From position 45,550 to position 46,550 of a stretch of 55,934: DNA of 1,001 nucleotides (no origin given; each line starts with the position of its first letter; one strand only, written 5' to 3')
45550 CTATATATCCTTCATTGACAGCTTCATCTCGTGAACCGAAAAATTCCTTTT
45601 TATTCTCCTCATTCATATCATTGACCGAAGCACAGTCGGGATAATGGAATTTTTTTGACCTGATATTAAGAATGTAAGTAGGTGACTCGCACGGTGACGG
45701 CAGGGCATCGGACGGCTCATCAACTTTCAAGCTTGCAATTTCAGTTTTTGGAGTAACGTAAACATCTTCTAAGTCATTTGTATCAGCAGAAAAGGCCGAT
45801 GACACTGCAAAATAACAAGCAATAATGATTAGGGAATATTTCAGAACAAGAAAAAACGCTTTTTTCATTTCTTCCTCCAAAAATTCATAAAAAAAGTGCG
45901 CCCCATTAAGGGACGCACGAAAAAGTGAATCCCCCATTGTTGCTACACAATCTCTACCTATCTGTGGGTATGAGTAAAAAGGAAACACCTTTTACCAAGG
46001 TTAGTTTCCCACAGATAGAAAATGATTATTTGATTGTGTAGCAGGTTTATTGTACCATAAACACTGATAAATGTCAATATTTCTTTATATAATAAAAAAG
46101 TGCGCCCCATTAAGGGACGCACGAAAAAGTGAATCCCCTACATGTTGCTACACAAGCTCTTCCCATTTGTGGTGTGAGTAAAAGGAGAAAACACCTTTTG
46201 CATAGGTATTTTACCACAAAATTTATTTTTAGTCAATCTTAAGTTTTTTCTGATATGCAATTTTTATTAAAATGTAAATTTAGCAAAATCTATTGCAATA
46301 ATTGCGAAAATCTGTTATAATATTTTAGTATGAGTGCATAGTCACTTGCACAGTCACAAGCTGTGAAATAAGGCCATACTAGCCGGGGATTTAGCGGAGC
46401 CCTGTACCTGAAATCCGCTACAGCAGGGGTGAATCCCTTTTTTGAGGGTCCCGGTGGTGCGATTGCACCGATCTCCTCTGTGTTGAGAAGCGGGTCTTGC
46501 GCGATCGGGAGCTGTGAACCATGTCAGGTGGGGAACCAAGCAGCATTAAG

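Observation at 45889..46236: Tandem, partly duplicated structured RNA modules (promoter, nested hairpins, identical terminator, twice) upstream of a small secreted Zn-ribbon protein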

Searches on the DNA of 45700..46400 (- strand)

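Call 4: search_rna_families(source=window, start=45700, end=46400, threshold=evalue, max_evalue=10, show_alignments=3)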
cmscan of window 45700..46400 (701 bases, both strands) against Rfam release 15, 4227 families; matches with E-value up to 10: 13.
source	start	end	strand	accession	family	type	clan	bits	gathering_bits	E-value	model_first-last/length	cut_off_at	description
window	45889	46006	-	RF01859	Phe_leader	Cis-reg; leader;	-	22.2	55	0.35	1-125/125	no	Phenylalanine leader peptide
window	45880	45961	-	RF02732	JA04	Gene; sRNA;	-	21.9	81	1.3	1-81/81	no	Aggregatibacter sRNA JA04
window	45881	45990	-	RF00519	suhB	Gene; sRNA;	CL00108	20.6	41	0.091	1-77/77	no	Makes More Granules Regulator RNA (mmgR)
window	45766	45897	-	RF01864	plasmodium_snoR21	Gene; snRNA; snoRNA; CD-box;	-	20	90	9.3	1-145/145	no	small nucleolar RNA snoR21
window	46086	46184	-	RF02860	Arrc14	Gene; sRNA;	-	19.9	99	2.2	1-167/167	no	Actinobacillus sRNA 14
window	46093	46213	-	RF01859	Phe_leader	Cis-reg; leader;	-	19.8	55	1.2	1-125/125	no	Phenylalanine leader peptide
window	46150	46267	-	RF01769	greA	Cis-reg; leader;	-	18.9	60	0.72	1-124/124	no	Enterobacteria greA leader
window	46042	46122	+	RF02822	Srn266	Gene; sRNA;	-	17.6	63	3.7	1-112/112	no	Streptococcus RNA 266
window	45889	45957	-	RF01489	sbrA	Gene; sRNA;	-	16.9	45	1.2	1-71/71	no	Listeria sRNA sbrA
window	45818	45874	+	RF01169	SNORD112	Gene; snRNA; snoRNA; CD-box;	CL00069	16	58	4.6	1-77/77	no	Small nucleolar RNA SNORD112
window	46088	46161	-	RF02538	TarB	Gene; sRNA;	-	14.9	80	5.2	1-79/79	no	Vibrio ToxT activated RNA TarB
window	45837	45882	-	RF04356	Plastid-ndhA-ndhB-1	Intron;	CL00155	14.8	61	3.1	1-49/49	no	Plastid-ndhA-ndhB-1 group II-D5 intron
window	46253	46400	+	RF00629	P24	Gene;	-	9.1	100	7.1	1-251/255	3'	Pseudomonas sRNA P24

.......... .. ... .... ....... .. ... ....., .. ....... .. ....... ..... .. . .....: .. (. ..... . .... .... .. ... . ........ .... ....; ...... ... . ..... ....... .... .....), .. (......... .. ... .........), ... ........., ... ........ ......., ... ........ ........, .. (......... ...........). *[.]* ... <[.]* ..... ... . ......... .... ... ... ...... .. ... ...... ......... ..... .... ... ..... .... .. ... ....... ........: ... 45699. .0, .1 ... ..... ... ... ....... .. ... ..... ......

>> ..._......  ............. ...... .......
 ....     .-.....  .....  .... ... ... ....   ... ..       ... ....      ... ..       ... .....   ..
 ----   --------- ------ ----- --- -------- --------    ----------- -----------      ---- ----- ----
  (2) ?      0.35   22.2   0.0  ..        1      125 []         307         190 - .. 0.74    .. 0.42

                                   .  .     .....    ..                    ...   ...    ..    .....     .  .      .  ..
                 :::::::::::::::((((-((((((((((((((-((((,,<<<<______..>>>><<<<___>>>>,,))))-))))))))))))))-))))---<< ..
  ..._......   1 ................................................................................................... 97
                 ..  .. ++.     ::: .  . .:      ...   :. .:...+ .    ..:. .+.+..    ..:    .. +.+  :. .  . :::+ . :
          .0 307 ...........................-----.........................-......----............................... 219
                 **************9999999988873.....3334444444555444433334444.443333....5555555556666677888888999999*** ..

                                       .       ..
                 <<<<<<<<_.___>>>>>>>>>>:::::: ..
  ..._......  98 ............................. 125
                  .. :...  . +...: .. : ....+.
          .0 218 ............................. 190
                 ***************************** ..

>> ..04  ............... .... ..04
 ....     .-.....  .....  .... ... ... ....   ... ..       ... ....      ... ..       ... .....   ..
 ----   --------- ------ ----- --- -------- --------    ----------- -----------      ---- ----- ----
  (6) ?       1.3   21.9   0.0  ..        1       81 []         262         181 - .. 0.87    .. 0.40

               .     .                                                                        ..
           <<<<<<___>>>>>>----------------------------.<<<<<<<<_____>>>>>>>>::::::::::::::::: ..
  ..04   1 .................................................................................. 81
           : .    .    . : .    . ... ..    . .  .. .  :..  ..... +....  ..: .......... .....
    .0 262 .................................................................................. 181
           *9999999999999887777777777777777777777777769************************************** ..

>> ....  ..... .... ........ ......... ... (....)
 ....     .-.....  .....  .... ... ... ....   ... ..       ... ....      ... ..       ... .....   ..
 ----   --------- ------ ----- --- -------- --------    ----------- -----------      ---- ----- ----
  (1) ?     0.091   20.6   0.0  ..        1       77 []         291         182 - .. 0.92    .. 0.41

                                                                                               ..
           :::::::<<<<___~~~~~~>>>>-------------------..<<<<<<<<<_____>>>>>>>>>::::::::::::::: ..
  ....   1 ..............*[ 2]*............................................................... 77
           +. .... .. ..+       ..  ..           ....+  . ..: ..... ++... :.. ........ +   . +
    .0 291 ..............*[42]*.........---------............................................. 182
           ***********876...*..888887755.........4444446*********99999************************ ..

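Call 29: build_rna_model(alignment_id=A2, structure=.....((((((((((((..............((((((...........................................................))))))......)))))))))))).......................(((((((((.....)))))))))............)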
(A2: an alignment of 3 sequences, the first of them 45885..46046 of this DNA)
Model R1 built from alignment A2 (3 sequences, 178 columns); structure: as given.
model positions 162; base pairs 27; branch points 1; effective number of sequences 1.7; information 0.59 bits per position. Calibrated on 0.2 Mb of random sequence (short: E-values are rough).
structure used (alignment columns):
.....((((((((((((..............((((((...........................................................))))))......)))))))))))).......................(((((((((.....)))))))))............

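Call 30: search_with_rna_model(model_id=R1, sources=[window, L002, L003, L004, L005, L006, L007, L008, L009, L010, L011, L012, L013, L014, L015, L016, L017, L018, L019, L020, L021, L022, L023, L024, L025, L026, L027, L028, L029, L030, L031, L032, L033, L034, L035, L036, L037, L038, L039, L040, L041, L042, L043, L044, L045, L046, L047, L048, L049, L050, L051, L052, L053, L054, L055, L056, L057, L058, L059, L060, L061, L062, L063, L064, L065, L066, L067, L068, L069, L070, L071, L072, L073, L074, L075, L076, L077, L078, L079, L080, L081], max_evalue=10, show_alignments=6)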
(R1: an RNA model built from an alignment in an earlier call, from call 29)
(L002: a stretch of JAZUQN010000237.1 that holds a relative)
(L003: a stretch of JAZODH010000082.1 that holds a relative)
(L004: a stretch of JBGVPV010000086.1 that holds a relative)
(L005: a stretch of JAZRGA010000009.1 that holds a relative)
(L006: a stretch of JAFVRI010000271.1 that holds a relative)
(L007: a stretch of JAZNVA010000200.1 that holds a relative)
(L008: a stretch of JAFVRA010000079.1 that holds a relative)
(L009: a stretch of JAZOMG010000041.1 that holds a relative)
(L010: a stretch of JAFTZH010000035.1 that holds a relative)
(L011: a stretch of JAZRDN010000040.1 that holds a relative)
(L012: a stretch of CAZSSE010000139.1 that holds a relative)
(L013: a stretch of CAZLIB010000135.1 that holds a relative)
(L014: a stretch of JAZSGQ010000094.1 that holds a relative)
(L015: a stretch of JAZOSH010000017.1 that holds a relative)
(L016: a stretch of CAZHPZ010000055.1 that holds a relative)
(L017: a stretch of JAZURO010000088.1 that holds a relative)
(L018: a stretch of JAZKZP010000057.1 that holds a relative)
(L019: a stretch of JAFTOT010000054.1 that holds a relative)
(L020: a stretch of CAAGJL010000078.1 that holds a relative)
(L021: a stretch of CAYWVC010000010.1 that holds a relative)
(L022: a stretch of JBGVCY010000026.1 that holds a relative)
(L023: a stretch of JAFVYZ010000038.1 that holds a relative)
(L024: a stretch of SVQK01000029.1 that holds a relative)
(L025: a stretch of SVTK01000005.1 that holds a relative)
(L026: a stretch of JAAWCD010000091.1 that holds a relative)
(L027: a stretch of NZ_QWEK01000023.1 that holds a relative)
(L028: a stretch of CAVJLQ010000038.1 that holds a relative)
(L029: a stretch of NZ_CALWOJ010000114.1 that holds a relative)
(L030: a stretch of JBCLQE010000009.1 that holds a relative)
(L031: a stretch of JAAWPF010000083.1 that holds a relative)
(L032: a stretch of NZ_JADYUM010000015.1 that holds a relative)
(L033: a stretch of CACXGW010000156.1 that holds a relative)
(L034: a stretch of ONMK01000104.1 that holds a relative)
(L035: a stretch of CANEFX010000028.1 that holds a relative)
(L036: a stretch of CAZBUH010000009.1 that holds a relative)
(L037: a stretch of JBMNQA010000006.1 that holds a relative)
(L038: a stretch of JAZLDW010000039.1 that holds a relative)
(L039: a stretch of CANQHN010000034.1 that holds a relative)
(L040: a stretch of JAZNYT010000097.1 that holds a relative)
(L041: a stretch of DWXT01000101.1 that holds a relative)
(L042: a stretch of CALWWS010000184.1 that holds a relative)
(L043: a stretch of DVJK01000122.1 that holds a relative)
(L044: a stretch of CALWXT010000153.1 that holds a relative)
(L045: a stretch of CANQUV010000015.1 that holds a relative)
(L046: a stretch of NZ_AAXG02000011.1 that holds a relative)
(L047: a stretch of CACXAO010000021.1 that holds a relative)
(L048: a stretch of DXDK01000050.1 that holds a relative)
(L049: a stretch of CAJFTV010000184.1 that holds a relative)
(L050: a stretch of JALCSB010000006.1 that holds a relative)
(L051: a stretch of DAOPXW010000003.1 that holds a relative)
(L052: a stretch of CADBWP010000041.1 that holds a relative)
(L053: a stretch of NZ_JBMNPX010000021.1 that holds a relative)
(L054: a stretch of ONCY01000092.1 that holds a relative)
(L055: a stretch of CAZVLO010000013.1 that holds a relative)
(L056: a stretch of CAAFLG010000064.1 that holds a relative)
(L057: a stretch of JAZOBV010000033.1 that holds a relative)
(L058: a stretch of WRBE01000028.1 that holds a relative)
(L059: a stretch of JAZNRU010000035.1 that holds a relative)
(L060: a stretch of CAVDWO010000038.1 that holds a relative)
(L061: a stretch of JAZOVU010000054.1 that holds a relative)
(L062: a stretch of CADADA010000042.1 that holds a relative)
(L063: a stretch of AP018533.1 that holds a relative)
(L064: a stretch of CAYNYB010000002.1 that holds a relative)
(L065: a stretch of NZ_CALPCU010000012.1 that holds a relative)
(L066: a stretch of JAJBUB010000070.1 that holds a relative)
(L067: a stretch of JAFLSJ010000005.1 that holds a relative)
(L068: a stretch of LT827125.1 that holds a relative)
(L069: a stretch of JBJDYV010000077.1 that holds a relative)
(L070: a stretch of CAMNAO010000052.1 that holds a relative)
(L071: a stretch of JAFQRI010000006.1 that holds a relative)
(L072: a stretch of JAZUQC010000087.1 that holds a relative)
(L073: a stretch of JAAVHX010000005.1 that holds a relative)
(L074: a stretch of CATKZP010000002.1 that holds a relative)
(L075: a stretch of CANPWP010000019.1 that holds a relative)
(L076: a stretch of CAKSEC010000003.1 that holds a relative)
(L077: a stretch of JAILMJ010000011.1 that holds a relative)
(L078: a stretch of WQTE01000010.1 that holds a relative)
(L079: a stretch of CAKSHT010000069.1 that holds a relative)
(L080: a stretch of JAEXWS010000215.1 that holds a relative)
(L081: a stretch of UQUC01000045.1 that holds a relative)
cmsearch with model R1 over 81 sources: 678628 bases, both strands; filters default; matches with E-value up to 10: 9.
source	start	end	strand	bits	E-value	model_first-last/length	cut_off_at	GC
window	45885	46046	-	174.1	6.7e-37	1-162/162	no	0.4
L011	8089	8261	-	153.1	4.3e-32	1-162/162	no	0.36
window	46089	46233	-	127.5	3.2e-26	1-162/162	no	0.37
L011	8142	8271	+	23.1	0.025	1-162/162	no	0.32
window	27296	27442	+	15.9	1.1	1-162/162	no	0.36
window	45938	46090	+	15.1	1.6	1-162/162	no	0.32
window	34295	34406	+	14.4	2.4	1-162/162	no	0.31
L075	7666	7714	+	12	8.7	1-162/162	no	0.29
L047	3892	3985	+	11.7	10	1-162/162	no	0.54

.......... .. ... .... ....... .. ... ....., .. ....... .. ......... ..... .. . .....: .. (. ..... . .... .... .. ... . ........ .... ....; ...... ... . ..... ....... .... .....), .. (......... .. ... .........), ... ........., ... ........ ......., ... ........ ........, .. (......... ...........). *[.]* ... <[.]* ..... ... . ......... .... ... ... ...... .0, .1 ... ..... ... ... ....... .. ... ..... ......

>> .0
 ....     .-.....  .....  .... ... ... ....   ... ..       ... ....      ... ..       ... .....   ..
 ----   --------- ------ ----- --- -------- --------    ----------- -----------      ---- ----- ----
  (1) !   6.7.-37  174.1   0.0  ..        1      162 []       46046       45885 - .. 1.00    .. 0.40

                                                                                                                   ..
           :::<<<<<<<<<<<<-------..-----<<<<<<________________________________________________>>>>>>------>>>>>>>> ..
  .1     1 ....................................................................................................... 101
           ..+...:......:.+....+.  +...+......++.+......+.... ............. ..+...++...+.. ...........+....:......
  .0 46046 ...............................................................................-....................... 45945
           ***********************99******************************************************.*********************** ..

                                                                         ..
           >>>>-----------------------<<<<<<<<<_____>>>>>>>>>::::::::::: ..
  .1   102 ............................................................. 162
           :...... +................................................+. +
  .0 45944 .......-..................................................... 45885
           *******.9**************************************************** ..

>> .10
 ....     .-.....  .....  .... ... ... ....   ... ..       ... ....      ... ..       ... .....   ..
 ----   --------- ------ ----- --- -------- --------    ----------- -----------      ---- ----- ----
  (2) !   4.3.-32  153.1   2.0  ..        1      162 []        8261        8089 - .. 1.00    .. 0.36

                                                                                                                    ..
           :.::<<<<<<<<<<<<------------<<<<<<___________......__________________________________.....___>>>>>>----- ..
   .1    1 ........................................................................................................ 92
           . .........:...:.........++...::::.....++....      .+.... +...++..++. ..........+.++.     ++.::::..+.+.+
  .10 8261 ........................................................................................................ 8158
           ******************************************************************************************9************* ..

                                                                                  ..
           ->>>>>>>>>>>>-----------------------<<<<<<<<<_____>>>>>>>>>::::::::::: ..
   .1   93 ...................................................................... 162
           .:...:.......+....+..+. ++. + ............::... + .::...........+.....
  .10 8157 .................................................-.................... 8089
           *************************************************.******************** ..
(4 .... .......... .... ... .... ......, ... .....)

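Call 40: search_dna_similar(query=window:45880-46240:-, collection=plasmids, mode=distant, max_evalue=1)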
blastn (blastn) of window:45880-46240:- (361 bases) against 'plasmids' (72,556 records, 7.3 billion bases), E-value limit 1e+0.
Records with a match: 2; places in all: 2; records where one place covers at least 80% of the query: 0.
Best place of each record, by identity: 80-90% 2.
By first word of the organism name: Escherichia 2.
By predicted mobility (MOB-suite, as given by PLSDB): conjugative 1; non-mobilizable 1.
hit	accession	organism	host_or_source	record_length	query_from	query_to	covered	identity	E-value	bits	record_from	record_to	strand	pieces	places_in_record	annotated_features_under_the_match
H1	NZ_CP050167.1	Escherichia coli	Homo sapiens,rectal_swab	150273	151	187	10%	89.2%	3e-1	43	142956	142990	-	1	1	none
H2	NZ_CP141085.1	Escherichia coli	Homo sapiens,Infected Human Urine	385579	151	187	10%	89.2%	3e-1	43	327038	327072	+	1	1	none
